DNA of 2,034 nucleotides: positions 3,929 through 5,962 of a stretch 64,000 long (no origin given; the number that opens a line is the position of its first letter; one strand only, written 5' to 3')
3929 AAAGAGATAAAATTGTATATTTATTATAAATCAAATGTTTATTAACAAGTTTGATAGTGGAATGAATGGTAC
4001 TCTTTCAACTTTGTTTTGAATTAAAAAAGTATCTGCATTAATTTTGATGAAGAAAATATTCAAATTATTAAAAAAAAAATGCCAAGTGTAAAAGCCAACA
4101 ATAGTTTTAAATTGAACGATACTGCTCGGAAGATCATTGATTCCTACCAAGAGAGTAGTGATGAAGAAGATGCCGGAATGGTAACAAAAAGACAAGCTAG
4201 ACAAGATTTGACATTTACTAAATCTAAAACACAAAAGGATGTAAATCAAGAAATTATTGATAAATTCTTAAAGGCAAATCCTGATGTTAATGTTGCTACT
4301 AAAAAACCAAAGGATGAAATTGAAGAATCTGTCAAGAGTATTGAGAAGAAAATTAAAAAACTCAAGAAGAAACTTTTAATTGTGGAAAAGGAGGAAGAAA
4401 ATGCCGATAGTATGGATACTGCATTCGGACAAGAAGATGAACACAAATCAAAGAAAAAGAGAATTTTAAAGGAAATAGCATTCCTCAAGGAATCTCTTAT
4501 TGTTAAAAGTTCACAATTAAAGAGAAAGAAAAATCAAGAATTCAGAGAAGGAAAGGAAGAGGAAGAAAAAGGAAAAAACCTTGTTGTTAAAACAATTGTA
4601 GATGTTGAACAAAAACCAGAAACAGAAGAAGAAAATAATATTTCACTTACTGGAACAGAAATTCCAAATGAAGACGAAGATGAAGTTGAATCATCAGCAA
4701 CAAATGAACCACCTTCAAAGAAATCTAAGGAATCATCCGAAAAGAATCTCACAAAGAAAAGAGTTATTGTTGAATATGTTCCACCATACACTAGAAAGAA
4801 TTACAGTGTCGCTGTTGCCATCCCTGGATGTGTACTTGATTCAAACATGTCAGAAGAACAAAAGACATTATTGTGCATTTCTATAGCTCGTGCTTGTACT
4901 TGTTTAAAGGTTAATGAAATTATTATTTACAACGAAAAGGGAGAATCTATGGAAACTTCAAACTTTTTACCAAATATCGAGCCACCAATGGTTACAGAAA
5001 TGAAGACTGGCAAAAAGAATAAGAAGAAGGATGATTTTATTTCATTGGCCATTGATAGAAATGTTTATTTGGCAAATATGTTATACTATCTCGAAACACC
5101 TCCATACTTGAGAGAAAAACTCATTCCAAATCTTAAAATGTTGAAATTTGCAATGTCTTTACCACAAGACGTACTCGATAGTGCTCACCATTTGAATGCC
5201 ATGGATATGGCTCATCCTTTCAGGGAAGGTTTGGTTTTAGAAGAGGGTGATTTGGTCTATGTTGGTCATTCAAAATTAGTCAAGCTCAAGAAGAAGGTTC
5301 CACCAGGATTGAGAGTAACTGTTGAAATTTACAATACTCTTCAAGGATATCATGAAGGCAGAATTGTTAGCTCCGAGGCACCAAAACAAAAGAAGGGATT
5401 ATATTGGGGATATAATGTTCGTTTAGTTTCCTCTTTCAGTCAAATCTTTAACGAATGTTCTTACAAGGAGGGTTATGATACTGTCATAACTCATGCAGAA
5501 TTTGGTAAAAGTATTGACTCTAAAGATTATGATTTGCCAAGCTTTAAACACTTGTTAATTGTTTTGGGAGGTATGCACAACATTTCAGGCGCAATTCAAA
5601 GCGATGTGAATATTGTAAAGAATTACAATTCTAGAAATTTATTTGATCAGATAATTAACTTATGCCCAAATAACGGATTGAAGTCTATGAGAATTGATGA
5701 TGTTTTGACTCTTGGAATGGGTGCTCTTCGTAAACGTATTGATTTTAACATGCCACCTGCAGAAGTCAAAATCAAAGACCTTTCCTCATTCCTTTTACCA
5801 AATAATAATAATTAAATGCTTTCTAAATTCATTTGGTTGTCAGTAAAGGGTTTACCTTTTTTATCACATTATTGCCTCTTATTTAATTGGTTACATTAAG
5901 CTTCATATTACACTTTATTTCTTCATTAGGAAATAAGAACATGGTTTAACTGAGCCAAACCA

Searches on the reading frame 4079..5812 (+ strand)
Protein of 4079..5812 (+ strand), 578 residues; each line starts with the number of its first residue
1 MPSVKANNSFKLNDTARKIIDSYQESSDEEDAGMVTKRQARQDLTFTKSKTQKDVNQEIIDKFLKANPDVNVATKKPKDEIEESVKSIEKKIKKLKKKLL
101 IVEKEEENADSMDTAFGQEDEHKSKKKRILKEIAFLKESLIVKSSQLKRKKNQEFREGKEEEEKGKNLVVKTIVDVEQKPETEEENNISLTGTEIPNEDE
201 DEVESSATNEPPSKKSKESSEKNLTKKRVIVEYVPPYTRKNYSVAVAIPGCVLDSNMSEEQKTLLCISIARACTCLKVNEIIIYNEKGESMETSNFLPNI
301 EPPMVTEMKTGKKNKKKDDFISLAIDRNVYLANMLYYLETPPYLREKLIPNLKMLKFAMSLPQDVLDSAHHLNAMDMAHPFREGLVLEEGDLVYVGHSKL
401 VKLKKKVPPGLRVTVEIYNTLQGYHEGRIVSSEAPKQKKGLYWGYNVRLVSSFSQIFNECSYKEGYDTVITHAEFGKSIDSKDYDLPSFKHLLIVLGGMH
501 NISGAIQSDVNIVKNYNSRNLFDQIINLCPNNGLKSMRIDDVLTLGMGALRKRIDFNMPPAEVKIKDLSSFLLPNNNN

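Call 50: list_cluster_members(proteins=[window:4079-5812:+, window:18009-19517:+, window:23007-24866:+, window:24993-26435:+, window:40011-42773:+, window:46830-48116:+, window:35281-39810:-, window:10016-11194:+])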
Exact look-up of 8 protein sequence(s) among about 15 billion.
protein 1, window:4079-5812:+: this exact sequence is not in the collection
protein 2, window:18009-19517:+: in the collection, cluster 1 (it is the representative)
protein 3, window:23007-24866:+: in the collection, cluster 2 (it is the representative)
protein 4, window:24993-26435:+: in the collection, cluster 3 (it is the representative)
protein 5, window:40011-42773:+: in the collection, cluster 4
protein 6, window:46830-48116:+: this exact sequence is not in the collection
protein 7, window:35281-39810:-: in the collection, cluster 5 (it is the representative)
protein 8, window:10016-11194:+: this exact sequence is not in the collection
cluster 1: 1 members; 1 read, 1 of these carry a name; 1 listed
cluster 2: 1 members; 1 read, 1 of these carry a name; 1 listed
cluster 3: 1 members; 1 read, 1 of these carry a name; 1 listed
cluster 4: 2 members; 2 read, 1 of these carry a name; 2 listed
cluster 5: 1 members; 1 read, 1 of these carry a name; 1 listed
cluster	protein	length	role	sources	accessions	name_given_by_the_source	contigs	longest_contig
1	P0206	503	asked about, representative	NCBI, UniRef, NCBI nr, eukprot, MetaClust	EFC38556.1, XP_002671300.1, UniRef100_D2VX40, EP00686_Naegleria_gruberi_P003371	predicted protein [Naegleria gruberi] | Predicted protein n=1 Tax=Naegleria gruberi TaxID=5762 RepID=D2VX40_NAEGR | uncharacterized protein NAEGRDRAFT_81553 [Naegleria gruberi]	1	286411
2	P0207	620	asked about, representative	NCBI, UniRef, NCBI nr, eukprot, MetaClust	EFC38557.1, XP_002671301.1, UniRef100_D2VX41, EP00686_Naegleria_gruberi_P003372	predicted protein [Naegleria gruberi] | Predicted protein n=1 Tax=Naegleria gruberi TaxID=5762 RepID=D2VX41_NAEGR | uncharacterized protein NAEGRDRAFT_73610 [Naegleria gruberi]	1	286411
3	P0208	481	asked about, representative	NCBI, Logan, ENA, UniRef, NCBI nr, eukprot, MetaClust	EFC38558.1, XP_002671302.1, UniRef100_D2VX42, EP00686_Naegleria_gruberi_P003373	predicted protein [Naegleria gruberi] | Predicted protein n=1 Tax=Naegleria gruberi TaxID=5762 RepID=D2VX42_NAEGR | uncharacterized protein NAEGRDRAFT_73611 [Naegleria gruberi]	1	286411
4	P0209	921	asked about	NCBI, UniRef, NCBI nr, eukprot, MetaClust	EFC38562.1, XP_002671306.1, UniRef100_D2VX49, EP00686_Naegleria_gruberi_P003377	predicted protein [Naegleria gruberi] | Predicted protein n=1 Tax=Naegleria gruberi TaxID=5762 RepID=D2VX49_NAEGR | uncharacterized protein NAEGRDRAFT_73618 [Naegleria gruberi]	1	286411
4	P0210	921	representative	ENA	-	-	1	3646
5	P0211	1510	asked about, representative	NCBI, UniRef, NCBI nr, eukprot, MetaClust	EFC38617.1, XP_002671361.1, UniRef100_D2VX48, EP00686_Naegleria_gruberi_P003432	predicted protein [Naegleria gruberi] | Predicted protein n=1 Tax=Naegleria gruberi TaxID=5762 RepID=D2VX48_NAEGR | uncharacterized protein NAEGRDRAFT_73617 [Naegleria gruberi]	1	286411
